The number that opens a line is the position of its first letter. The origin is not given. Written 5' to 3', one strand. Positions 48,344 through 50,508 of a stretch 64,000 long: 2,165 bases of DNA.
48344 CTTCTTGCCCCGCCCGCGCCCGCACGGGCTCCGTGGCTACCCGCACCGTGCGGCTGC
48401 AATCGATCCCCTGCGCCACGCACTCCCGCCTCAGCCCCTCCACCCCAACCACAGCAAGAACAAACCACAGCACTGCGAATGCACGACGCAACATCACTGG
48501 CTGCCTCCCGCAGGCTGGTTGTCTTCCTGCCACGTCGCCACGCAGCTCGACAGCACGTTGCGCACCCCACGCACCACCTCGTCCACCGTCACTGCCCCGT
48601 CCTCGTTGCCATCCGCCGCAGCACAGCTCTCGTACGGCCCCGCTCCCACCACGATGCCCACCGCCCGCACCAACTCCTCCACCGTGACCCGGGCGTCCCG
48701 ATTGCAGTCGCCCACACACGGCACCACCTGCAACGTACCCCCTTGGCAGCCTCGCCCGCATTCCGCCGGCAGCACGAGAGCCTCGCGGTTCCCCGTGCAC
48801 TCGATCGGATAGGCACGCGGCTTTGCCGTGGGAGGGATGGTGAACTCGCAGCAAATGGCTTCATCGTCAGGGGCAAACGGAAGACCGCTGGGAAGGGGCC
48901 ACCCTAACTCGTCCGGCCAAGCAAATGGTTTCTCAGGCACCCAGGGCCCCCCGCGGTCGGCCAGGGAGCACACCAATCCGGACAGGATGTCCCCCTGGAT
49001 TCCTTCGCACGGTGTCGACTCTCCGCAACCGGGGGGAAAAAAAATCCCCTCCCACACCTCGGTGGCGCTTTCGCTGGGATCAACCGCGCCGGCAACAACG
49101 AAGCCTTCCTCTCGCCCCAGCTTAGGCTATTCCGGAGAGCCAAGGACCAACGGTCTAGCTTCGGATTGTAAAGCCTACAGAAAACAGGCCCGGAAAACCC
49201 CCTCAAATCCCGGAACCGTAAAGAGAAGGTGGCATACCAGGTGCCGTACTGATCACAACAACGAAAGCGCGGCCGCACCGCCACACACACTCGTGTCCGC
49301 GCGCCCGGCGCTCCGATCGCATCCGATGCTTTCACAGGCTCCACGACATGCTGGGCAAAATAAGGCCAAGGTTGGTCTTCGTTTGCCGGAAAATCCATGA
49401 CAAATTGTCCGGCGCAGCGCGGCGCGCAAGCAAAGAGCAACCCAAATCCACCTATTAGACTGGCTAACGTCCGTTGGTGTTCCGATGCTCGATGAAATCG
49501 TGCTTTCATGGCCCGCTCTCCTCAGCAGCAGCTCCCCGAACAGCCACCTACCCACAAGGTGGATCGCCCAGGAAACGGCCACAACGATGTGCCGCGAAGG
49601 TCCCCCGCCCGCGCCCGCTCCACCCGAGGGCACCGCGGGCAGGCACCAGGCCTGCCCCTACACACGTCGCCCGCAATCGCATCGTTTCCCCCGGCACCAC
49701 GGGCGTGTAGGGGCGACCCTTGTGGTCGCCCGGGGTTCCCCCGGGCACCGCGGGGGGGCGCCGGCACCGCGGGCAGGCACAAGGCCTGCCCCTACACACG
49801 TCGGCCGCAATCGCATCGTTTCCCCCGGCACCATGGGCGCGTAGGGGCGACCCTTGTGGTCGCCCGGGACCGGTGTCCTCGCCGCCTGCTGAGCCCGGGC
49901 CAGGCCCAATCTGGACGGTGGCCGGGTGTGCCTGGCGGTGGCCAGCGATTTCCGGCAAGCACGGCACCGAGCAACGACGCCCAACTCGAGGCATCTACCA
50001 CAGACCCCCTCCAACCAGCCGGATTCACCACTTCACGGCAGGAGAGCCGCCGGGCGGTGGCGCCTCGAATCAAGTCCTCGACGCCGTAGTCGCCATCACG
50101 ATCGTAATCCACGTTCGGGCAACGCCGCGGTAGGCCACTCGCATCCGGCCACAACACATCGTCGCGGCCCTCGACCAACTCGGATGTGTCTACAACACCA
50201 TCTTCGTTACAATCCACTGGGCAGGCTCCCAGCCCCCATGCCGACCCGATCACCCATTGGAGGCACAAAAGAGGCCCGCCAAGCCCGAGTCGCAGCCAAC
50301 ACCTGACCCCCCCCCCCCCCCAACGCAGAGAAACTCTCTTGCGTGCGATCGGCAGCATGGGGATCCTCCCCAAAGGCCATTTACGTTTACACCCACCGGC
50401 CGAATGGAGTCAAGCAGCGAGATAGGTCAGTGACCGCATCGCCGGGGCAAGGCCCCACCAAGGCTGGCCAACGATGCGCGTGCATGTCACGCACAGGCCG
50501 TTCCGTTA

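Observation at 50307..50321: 15-nt poly-C/poly-G tract inside the 5' coding region of a small dockerin-like ORF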

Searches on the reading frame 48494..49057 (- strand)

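Call 5: search_protein_families(library=pfam, proteins=[window:48494-49057:-], max_evalue=1)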
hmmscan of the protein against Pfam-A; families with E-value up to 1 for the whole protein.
window:48494-49057:- (187 aa): 3 families
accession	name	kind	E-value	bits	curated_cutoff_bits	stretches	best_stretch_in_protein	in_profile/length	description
PF00036.39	EF-hand_1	-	0.0081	16.1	25.4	0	147-166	8-27/29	EF hand domain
PF13405.12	EF-hand_6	-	0.18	12.1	25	0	148-166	9-27/30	EF-hand domain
PF13202.12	EF-hand_5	-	0.18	11.8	25.9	0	147-161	7-21/25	EF hand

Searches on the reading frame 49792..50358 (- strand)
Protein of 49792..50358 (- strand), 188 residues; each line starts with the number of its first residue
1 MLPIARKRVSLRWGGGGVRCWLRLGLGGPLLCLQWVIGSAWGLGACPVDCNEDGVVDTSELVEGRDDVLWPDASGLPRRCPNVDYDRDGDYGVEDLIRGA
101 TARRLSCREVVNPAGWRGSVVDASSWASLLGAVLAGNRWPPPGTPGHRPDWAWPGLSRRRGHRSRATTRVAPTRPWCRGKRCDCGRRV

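Call 5: search_protein_families(library=pfam, proteins=[window:49792-50358:-], max_evalue=1)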
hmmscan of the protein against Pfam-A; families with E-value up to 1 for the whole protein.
window:49792-50358:- (188 aa): 0 families

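Call 11: find_homologous_proteins(query=window:49873-50358:-, max_evalue=0.01)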
Query seq(162 aa) (162 aa): 2 proteins with E <= 0.01 among 216 candidates.
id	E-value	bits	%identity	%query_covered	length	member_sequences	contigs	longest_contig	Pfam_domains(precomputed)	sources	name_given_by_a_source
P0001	5.5e-106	371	100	100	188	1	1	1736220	-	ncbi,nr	ncbi:MAG: hypothetical protein KatS3mg077_0769 [Candidatus Binatia bacterium]|nr:MAG: hypothetical p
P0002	5.6e-30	123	49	83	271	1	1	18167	-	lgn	-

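Call 13: find_encoding_contigs(protein=P0002, flank=9000, max_places=6)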
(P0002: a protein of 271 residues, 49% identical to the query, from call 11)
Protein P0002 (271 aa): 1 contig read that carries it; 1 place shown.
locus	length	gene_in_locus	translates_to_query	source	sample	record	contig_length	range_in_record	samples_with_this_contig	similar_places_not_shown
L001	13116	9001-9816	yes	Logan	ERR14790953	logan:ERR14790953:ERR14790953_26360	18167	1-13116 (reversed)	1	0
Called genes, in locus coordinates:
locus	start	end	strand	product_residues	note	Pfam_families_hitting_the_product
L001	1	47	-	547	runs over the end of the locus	-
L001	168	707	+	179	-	-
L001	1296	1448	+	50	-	-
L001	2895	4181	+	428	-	PF02321:OEP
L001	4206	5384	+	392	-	PF25919:BSH_CusB (faint), PF25917:BSH_RND, PF25973:BSH_CzcB, PF25869:3HB_CusB (faint), PF25954:Beta-barrel_RND_2, PF25967:RND-MFP_C (weak), PF25975:CzcB_C, PF25989:YknX_C (weak)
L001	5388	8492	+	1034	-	PF00873:ACR_tran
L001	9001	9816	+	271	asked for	-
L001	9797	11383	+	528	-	PF01186:Lysyl_oxidase (weak)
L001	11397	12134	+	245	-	-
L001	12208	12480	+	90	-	-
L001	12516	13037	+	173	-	-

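Call 19: find_related_loci(query=A1, collection=genome_contigs, flank=10000)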
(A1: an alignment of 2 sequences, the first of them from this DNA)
Query A1 (157 aa) in genome_contigs; peptide patterns used: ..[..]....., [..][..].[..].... (x = any residue, [..] = any of these).
600 stretches matched a pattern, but none encodes a relative of the query by tblastn (E <= 1e-3).

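Call 20: find_related_loci(query=A1, collection=metagenome_contigs, flank=10000)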
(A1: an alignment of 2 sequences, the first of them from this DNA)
Query A1 (157 aa) in metagenome_contigs; peptide patterns used: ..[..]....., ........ (x = any residue, [..] = any of these).
600 stretches matched a pattern, but none encodes a relative of the query by tblastn (E <= 1e-3).

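Call 33: find_encoding_contigs(protein=window:49792-50358:-, flank=3000, max_places=10)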
Protein window:49792-50358:- (188 aa): no gene with exactly this product is on record in the collection.

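Call 38: search_protein_representatives(alignment_id=A1)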
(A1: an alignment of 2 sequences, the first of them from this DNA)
Query: 2 sequences, 167 profile positions. Proteins with E-value up to 0.001 (for the whole library): 58; up to 1e-10: 5; up to 1e-30: 1. The best 58 are listed.
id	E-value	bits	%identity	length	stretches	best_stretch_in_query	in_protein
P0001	4.4e-84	296.6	-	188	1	1-167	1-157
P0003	1.7e-26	109.3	-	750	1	49-165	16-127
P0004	4.2e-26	108.0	-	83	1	68-147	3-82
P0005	2.2e-23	99.1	-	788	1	38-151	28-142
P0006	6.7e-12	61.8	-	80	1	52-110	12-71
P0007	3.2e-06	43.3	-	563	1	50-124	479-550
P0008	3.4e-06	43.2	-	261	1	16-117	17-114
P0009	5.7e-06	42.5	-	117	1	30-134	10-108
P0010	1.3e-05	41.3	-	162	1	36-125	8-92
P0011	1.7e-05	40.9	-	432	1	53-118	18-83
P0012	2.1e-05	40.6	-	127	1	49-117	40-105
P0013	2.5e-05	40.4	-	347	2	35-110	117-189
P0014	2.8e-05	40.3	-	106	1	28-112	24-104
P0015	3.4e-05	40.0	-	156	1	30-118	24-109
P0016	4.3e-05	39.6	-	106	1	26-109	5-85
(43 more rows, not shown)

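Call 42: search_protein_families(library=pfam, proteins=[P0003, P0005, P0008, P0010], max_evalue=0.1)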
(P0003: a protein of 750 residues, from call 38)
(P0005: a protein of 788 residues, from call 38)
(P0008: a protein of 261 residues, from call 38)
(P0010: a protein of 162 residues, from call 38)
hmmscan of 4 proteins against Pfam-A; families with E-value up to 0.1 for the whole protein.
P0003 (750 aa): 1 family
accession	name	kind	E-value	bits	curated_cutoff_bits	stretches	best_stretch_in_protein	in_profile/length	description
PF01186.22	Lysyl_oxidase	-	9.3e-09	35.6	20.4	1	369-455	109-193/204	Lysyl oxidase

P0005 (788 aa): 1 family
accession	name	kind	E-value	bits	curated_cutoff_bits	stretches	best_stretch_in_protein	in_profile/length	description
PF01186.22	Lysyl_oxidase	-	1.5e-09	38.3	20.4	1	393-490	105-191/204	Lysyl oxidase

P0008 (261 aa): 2 families
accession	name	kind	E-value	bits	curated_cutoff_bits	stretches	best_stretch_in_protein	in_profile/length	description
PF00036.39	EF-hand_1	-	0.00039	20.2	25.4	0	90-108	9-27/29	EF hand domain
PF13405.12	EF-hand_6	-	0.0046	17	25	0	90-107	9-26/30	EF-hand domain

P0010 (162 aa): 4 families
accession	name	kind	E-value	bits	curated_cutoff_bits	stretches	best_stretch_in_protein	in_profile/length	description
PF00404.24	Dockerin_1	-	0.00032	21.3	22.9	1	27-68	1-44/57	Dockerin type I domain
PF00036.39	EF-hand_1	-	0.00056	19.7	25.4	0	29-45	10-26/29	EF hand domain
PF13405.12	EF-hand_6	-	0.0063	16.6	25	0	29-45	10-26/30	EF-hand domain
PF13202.12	EF-hand_5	-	0.034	14.1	25.9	0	59-68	7-16/25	EF hand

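Call 56: predict_structure(alignment_id=A1)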
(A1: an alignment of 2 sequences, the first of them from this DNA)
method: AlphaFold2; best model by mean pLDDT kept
length: 157 residues; sequences in the alignment: 2
mean_pLDDT: 34.9   pTM: 0.21
mean pLDDT of the five models: 34.9, 33.7, 33.5, 30.8, 30.5
residues with pLDDT >= 90: 0; 70-90: 0; 50-70: 0; < 50: 157
segments of 3 or more residues with pLDDT < 50: 1-157
pLDDT, mean of each block of 10 residues (from residue 1): 28 33 44 42 31 34 31 30 32 39 35 35 37 36 37 35
secondary structure, 60 per line:
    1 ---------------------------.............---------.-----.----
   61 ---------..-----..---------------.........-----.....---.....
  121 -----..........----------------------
elements in order: H28-40 H94-102 E108-112 E116-120 H126-135

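Call 66: find_encoding_contigs(protein=P0003, flank=6000, max_places=4)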
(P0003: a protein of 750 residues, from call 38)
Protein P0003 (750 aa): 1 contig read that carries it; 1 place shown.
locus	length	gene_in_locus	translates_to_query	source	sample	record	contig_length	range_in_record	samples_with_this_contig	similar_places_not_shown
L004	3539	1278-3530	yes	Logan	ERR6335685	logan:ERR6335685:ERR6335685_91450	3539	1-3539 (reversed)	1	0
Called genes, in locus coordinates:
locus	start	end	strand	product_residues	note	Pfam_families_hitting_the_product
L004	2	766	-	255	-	?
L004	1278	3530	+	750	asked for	PF01186:Lysyl_oxidase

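Call 67: find_encoding_contigs(protein=P0005, flank=6000, max_places=4)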
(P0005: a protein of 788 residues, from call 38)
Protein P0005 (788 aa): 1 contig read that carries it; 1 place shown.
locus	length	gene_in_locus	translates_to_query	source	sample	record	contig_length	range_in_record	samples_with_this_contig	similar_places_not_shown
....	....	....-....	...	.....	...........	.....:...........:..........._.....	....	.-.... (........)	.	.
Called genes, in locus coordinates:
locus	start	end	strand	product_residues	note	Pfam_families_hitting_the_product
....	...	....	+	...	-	-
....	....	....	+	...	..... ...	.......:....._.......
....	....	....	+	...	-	-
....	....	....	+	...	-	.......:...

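Call 72: find_homologous_proteins(query=P0003, max_evalue=1e-10)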
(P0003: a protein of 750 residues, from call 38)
Query P0003 (750 aa): 4 proteins with E <= 1e-10 among 8000 candidates.
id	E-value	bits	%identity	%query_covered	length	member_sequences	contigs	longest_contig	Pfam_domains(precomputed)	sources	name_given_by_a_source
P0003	0.0e+0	1762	100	100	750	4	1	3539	PF01186.23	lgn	-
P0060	5.0e-196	672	47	96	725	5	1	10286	-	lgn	-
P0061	7.2e-165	568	49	75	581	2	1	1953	-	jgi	jgi:hypothetical protein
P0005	1.8e-141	491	39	96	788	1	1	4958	PF01186.23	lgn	-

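Call 73: list_cluster_members(proteins=[P0003, P0060, P0061, P0002, P0005])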
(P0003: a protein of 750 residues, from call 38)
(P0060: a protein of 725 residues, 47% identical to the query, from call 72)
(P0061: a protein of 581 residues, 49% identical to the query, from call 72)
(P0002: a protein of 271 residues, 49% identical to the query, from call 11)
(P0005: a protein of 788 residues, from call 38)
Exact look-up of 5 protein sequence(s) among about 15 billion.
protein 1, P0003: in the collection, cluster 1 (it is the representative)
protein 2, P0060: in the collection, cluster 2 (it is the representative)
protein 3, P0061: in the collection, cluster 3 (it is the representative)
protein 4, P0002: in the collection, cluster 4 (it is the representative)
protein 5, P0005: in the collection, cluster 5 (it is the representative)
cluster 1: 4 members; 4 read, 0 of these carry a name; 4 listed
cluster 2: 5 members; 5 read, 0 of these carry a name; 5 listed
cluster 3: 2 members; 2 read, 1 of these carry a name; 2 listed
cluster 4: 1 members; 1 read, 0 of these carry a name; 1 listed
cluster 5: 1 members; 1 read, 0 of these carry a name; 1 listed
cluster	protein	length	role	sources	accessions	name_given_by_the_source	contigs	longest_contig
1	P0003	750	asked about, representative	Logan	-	-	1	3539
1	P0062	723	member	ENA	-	-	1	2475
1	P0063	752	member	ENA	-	-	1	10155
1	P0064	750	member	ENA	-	-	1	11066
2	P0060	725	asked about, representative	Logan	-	-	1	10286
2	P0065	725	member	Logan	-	-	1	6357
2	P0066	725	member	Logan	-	-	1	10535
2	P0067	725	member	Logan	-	-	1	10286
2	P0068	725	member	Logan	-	-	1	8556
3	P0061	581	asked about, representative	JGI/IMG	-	hypothetical protein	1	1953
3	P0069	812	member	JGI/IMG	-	-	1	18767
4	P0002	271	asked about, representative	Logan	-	-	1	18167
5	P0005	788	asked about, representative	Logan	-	-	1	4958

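Call 74: find_encoding_contigs(protein=P0060, flank=8000, max_places=4)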
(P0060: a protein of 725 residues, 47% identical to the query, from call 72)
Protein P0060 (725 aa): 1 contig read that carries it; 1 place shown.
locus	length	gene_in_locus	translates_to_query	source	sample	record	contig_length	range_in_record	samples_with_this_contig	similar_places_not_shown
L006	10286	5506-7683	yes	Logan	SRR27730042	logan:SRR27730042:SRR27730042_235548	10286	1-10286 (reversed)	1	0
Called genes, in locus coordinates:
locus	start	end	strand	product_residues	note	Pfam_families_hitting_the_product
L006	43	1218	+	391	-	PF25919:BSH_CusB (faint), PF25917:BSH_RND, PF25973:BSH_CzcB, PF25954:Beta-barrel_RND_2, PF25975:CzcB_C (weak)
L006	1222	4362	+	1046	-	PF00873:ACR_tran, PF03176:MMPL (faint)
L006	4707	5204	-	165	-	-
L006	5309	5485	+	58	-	-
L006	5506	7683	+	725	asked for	-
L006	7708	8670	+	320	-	-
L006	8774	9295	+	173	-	-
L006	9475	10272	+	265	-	PF01790:LGT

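Call 77: find_encoding_contigs(protein=P0063, flank=3000, max_places=3)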
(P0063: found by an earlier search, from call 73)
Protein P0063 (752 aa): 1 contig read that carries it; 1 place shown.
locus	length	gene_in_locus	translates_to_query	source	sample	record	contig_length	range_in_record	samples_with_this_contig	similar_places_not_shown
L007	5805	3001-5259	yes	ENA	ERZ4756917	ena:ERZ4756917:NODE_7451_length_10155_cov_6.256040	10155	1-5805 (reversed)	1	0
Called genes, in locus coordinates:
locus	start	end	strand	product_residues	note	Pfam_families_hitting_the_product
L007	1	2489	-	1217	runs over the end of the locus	PF07517:SecA_DEAD, PF01043:SecA_PP_bind, PF21090:P-loop_SecA, PF07516:SecA_SW, PF02810:SEC-C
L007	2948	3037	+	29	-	-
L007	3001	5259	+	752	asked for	PF01186:Lysyl_oxidase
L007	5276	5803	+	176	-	?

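Call 78: find_encoding_contigs(protein=P0064, flank=3000, max_places=3)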
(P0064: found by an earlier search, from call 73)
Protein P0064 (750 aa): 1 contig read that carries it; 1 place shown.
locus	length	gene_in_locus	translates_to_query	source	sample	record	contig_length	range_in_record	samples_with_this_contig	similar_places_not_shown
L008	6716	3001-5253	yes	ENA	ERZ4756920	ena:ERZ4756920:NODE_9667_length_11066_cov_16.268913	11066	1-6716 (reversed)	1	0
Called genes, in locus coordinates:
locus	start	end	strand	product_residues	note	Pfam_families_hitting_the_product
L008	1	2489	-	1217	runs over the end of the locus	PF07517:SecA_DEAD, PF01043:SecA_PP_bind, PF21090:P-loop_SecA, PF07516:SecA_SW, PF02810:SEC-C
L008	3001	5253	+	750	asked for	PF01186:Lysyl_oxidase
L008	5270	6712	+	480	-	-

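Call 88: find_encoding_contigs(protein=P0069, flank=6000, max_places=3)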
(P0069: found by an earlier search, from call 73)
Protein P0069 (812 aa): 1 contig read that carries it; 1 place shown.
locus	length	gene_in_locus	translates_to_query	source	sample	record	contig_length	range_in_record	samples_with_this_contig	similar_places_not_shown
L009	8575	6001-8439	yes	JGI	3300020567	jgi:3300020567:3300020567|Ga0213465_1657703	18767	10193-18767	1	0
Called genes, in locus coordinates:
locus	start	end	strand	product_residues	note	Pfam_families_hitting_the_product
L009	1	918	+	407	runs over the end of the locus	PF02771:Acyl-CoA_dh_N, PF02770:Acyl-CoA_dh_M, PF00441:Acyl-CoA_dh_1, PF08028:Acyl-CoA_dh_2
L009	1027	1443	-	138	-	-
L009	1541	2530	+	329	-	PF04055:Radical_SAM, PF06968:BATS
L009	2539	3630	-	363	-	PF03435:Sacchrp_dh_NADP, PF13460:NAD_binding_10 (weak)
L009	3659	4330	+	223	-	PF00300:His_Phos_1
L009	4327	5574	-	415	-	PF03600:CitMHS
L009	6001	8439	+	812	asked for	-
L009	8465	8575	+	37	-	?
